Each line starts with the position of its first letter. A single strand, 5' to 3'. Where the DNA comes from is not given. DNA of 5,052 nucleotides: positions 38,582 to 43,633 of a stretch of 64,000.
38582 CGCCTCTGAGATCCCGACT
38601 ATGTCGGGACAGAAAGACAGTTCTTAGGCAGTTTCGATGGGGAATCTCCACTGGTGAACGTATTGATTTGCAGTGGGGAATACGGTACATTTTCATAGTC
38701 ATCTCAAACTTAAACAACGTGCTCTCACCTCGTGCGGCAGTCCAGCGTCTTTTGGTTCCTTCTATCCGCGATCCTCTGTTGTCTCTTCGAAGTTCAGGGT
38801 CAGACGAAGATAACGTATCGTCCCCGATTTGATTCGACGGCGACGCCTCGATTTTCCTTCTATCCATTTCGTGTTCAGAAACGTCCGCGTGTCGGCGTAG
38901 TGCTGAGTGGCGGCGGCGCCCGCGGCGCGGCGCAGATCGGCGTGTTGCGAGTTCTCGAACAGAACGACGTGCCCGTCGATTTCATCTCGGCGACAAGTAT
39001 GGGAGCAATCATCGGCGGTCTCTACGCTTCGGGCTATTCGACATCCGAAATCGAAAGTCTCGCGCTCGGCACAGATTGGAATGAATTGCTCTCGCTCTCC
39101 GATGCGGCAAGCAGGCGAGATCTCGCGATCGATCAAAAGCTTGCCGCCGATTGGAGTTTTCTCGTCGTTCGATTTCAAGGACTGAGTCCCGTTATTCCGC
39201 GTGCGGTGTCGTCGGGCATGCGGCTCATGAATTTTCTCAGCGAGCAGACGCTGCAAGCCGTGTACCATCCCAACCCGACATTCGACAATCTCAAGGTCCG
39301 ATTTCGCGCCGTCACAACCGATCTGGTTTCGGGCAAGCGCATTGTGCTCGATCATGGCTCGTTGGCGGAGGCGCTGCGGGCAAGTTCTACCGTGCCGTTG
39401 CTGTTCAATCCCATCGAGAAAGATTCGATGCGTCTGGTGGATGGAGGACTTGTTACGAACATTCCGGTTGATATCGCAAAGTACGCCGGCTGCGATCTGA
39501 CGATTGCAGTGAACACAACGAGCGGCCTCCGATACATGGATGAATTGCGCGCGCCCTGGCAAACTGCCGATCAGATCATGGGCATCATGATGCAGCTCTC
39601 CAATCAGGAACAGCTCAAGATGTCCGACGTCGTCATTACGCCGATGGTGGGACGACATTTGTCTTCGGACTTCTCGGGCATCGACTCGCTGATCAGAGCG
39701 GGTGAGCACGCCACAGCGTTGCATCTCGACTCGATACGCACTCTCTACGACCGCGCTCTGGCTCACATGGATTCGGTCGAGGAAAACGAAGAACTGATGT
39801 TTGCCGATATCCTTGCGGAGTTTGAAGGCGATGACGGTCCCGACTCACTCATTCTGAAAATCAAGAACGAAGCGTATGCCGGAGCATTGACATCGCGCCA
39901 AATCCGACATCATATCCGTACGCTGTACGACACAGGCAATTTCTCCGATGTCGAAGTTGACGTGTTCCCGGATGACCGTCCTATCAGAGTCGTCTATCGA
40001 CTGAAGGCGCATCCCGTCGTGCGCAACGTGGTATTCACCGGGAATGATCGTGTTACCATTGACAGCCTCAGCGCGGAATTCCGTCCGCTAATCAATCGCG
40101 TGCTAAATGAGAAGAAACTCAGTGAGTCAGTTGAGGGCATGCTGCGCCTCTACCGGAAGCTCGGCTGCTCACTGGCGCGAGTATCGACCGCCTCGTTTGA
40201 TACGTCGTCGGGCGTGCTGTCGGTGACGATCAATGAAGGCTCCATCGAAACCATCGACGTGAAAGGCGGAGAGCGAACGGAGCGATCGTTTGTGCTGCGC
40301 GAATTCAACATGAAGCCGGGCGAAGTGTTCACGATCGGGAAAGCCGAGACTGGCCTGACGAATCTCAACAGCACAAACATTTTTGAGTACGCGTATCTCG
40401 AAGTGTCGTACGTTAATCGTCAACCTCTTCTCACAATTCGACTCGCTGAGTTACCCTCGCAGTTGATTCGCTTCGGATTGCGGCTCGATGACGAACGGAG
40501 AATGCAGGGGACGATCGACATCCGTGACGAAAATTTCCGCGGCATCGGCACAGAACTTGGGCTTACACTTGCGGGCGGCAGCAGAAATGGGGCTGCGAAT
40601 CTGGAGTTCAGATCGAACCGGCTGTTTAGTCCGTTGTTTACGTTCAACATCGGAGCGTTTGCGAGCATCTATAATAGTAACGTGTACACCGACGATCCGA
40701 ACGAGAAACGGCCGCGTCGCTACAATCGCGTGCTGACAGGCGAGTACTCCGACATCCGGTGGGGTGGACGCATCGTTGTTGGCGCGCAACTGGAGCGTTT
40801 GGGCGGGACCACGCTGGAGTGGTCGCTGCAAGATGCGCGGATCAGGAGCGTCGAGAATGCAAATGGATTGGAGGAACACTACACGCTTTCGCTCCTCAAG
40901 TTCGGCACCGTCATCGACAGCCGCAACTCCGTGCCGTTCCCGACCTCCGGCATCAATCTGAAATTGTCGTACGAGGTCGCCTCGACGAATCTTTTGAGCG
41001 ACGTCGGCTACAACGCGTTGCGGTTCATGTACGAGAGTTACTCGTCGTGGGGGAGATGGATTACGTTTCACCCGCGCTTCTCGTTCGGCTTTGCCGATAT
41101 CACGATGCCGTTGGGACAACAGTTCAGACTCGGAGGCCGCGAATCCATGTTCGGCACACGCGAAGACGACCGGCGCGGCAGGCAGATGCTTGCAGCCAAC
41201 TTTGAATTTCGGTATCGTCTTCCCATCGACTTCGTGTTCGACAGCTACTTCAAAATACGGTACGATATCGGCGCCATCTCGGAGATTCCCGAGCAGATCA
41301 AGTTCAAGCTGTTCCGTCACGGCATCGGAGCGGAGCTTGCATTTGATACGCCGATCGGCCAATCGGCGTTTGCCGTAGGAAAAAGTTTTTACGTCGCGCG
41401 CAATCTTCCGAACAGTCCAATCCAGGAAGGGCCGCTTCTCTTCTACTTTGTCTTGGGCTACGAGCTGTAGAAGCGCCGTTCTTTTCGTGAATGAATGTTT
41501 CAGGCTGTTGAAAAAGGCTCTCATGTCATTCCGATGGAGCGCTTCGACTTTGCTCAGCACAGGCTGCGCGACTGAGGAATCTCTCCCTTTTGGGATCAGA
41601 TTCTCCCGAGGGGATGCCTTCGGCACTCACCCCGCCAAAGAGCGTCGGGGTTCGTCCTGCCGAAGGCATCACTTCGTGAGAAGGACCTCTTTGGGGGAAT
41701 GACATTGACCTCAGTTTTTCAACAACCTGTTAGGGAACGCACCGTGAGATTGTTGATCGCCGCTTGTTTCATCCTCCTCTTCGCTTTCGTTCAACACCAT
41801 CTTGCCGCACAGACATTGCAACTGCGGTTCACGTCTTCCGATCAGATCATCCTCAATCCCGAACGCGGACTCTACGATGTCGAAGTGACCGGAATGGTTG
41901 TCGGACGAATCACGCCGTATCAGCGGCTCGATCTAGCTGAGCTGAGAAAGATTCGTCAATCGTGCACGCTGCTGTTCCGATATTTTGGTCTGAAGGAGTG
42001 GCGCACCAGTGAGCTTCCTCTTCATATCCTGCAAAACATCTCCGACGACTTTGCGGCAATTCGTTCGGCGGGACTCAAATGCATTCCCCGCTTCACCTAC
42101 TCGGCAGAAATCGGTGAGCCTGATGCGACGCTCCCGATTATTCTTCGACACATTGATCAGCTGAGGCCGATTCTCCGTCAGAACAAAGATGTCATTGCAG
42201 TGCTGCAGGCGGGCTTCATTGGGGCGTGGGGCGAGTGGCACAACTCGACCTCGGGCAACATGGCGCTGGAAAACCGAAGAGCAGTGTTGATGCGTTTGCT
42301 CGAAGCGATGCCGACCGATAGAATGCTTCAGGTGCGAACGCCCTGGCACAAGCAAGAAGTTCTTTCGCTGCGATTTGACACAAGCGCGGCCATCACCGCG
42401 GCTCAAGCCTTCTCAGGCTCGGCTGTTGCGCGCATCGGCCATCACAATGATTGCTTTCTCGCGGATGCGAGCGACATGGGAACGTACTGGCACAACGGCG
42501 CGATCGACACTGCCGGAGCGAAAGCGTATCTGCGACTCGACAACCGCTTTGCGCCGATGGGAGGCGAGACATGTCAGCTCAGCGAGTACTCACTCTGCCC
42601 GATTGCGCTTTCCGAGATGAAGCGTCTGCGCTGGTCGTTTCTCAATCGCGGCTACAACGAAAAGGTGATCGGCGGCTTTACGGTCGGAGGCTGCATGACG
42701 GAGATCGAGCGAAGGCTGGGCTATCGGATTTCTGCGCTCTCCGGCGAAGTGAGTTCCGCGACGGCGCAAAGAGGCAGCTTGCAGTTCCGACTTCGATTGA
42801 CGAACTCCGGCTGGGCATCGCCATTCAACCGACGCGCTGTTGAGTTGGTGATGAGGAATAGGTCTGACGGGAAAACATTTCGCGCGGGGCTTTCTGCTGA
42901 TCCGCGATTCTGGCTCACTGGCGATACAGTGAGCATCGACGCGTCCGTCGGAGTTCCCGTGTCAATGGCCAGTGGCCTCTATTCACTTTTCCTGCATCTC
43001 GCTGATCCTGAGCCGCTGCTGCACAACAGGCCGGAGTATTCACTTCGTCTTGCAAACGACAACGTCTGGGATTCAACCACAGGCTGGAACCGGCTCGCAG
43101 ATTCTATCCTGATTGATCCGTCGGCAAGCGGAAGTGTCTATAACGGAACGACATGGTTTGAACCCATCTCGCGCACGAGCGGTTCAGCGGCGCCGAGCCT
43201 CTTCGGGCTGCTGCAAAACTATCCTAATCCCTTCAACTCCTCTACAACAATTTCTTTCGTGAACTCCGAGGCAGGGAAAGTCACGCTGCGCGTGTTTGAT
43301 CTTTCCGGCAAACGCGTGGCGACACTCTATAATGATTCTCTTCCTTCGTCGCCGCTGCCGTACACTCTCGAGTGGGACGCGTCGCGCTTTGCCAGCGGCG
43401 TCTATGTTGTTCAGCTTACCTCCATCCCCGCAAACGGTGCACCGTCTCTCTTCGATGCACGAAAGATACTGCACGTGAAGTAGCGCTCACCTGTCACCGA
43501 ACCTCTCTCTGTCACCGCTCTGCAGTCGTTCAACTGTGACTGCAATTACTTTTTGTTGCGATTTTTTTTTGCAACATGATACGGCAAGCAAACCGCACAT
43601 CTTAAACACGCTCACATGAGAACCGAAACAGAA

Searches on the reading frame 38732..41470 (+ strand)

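Call 58: search_protein_families(library=ncbifam, proteins=[window:38732-41470:+], max_evalue=0.00001)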
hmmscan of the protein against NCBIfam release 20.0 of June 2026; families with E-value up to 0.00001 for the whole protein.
window:38732-41470:+ (912 aa): 6 families
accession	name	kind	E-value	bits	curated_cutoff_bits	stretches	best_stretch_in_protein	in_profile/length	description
TIGR03303.1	OM_YaeT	equivalog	6.7e-41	140.5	297.15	2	505-890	324-726/741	outer membrane protein assembly factor BamA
NF007623.0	PRK10279.1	equivalog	9.4e-24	84.1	272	2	182-264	100-182/301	patatin-like phospholipase RssA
NF047779.1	Omp85_fam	subfamily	9.4e-10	38.5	200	1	709-867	215-390/423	Omp85 family outer membrane protein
NF043045.1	T4SS_VpdC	equivalog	1.6e-07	29.8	1000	0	50-110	301-362/880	Dot/Icm T4SS effector VpdC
NF058613.1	OMPAssmBamADein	equivalog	3.1e-06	25.4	1050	0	429-619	332-527/857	outer membrane protein assembly factor BamA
NF053870.1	DS2_1_antiphage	equivalog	3.2e-06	26.7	400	0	57-110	4-62/299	anti-phage phospholipase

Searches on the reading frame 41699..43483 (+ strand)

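Call 58: search_protein_families(library=ncbifam, proteins=[window:41699-43483:+], max_evalue=0.00001)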
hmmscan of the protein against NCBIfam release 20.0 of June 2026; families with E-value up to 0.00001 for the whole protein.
window:41699-43483:+ (594 aa): 4 families
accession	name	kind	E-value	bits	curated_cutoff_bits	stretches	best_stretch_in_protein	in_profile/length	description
NF052323.1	T9SSA_dep_M6i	equivalog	2.2e-09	35.9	600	1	507-575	960-1026/1043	T9SS-dependent M6-like inactivated metalloprotease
TIGR04183.1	Por_Secre_tail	domain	1.6e-08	34.4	23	1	508-575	2-60/72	T9SS type A sorting domain-containing protein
NF038113.1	T9SSA_dep_M36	equivalog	2.7e-08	32.4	885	1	506-575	794-857/869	T9SS-dependent M36 family metallopeptidase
NF033707.1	T9SS_sortase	equivalog_domain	6.6e-06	24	420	1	505-574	999-1076/1095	type IX secretion system sortase PorU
